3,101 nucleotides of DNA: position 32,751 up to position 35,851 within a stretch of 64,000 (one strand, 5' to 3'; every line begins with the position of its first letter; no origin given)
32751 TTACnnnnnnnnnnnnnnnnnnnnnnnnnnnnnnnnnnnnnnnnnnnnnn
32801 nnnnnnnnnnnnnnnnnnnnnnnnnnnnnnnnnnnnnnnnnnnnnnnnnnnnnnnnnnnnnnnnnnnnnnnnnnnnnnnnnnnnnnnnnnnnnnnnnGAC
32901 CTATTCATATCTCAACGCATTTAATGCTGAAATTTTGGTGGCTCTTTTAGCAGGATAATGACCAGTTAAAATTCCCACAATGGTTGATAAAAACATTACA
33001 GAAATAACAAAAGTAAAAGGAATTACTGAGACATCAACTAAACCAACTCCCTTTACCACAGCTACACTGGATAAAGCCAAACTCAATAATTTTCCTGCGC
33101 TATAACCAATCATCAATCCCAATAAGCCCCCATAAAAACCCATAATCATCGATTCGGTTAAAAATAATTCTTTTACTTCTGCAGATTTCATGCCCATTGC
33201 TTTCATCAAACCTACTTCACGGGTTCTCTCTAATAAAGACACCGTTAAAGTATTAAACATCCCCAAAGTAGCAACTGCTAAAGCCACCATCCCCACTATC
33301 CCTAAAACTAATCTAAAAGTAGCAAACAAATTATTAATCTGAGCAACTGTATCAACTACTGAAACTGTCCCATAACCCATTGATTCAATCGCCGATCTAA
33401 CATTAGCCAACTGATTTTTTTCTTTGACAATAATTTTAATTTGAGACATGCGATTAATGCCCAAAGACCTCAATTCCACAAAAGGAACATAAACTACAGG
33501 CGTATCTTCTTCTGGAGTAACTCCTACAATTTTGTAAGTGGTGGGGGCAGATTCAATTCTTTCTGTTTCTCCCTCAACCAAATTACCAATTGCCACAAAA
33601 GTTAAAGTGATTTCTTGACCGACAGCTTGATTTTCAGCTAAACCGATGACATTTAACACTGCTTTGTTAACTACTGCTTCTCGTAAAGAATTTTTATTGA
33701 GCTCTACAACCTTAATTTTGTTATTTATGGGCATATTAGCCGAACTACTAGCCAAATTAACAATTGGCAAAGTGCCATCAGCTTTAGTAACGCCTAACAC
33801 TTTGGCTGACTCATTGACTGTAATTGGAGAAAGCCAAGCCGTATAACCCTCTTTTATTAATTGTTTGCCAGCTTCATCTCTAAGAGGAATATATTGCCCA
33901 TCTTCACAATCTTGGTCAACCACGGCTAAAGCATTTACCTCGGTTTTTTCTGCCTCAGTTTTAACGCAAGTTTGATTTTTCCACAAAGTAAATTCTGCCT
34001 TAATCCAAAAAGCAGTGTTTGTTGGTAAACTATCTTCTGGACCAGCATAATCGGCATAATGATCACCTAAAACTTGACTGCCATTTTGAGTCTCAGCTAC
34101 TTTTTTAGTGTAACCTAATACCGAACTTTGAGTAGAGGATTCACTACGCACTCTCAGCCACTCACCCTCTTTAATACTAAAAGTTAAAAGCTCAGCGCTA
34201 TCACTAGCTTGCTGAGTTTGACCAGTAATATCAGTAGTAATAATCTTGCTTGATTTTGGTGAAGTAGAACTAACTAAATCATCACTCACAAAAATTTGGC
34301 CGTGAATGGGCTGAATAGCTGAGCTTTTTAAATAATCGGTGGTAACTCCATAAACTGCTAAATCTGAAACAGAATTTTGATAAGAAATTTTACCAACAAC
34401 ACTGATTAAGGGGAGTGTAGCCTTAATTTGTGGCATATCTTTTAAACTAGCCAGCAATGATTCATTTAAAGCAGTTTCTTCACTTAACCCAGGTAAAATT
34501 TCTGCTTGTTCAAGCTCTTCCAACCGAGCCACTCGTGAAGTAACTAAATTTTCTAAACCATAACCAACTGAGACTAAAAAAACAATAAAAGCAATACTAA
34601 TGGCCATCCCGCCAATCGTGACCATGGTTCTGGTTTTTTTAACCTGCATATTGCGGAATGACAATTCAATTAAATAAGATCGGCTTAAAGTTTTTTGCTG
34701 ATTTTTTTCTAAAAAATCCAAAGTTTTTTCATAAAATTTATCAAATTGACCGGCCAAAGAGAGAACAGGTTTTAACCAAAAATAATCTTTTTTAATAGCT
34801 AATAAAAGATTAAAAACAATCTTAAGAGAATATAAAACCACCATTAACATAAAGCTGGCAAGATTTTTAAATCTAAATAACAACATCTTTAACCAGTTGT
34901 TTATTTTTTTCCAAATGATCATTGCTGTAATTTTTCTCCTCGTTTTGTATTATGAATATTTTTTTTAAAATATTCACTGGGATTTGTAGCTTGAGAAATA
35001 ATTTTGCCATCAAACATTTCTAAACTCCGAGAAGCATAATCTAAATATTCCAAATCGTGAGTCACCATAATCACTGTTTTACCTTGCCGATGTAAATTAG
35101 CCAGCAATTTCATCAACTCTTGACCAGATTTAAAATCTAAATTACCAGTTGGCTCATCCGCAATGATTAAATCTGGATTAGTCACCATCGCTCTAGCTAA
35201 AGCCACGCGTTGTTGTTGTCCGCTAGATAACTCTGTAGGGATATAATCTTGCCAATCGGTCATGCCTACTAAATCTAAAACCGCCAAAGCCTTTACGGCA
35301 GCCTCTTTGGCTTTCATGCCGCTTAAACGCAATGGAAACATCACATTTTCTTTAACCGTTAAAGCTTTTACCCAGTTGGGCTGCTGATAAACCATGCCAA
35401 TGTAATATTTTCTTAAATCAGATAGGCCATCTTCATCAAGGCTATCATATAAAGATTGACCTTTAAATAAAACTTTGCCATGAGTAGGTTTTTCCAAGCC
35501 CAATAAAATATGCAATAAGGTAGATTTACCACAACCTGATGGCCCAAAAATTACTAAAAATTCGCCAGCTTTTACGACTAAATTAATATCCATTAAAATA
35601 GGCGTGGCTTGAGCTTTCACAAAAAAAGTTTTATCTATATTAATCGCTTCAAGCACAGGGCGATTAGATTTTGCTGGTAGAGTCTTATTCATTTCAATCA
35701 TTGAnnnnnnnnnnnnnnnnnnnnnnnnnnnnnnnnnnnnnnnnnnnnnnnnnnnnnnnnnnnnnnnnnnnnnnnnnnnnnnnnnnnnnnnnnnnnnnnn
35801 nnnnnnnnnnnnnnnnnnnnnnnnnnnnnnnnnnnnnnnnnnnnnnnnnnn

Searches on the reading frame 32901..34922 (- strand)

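Call 58: search_protein_families(library=pfam, proteins=[window:32901-34922:-], max_evalue=0.001)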
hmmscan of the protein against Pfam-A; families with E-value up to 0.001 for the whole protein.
window:32901-34922:- (673 aa): 2 families
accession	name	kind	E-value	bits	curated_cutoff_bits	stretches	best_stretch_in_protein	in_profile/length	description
PF02687.27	FtsX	-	9.2e-16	58.4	25.5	1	542-665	2-119/120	FtsX-like permease C-terminal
PF12704.14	MacB_PCD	-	7.2e-14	53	27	2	99-218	1-118/207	MacB-like periplasmic core domain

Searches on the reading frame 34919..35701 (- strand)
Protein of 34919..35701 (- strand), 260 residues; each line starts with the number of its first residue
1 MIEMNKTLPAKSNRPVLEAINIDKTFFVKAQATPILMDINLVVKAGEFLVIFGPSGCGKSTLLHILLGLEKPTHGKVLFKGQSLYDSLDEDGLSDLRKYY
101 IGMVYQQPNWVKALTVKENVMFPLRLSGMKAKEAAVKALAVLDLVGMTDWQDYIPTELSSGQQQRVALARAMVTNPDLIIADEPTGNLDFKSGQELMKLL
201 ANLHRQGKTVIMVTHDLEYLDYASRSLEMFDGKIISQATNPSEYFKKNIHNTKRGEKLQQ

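Call 58: search_protein_families(library=pfam, proteins=[window:34919-35701:-], max_evalue=0.001)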
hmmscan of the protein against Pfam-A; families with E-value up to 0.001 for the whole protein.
window:34919-35701:- (260 aa): 6 families
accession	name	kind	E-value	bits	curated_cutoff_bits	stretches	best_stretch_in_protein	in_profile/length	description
PF00005.33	ABC_tran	-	9.4e-35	120.6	25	1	36-185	1-136/137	ABC transporter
PF13304.12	AAA_21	-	2.5e-08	34.8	27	1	155-219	235-302/304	AAA domain, putative AbiEii toxin, Type IV TA system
PF13191.12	AAA_16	-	8.4e-05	23.6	32.6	0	46-227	24-151/167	AAA ATPase domain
PF02463.25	SMC_N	-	9.4e-05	22.4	40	1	47-230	25-212/220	RecF/RecN/SMC N terminal domain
PF01637.24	ATPase_2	-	0.0004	20.7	33.2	1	46-79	20-53/225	ATPase domain predominantly from Archaea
PF03193.22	RsgA_GTPase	-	0.00079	19.7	30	0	24-69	85-129/174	RsgA GTPase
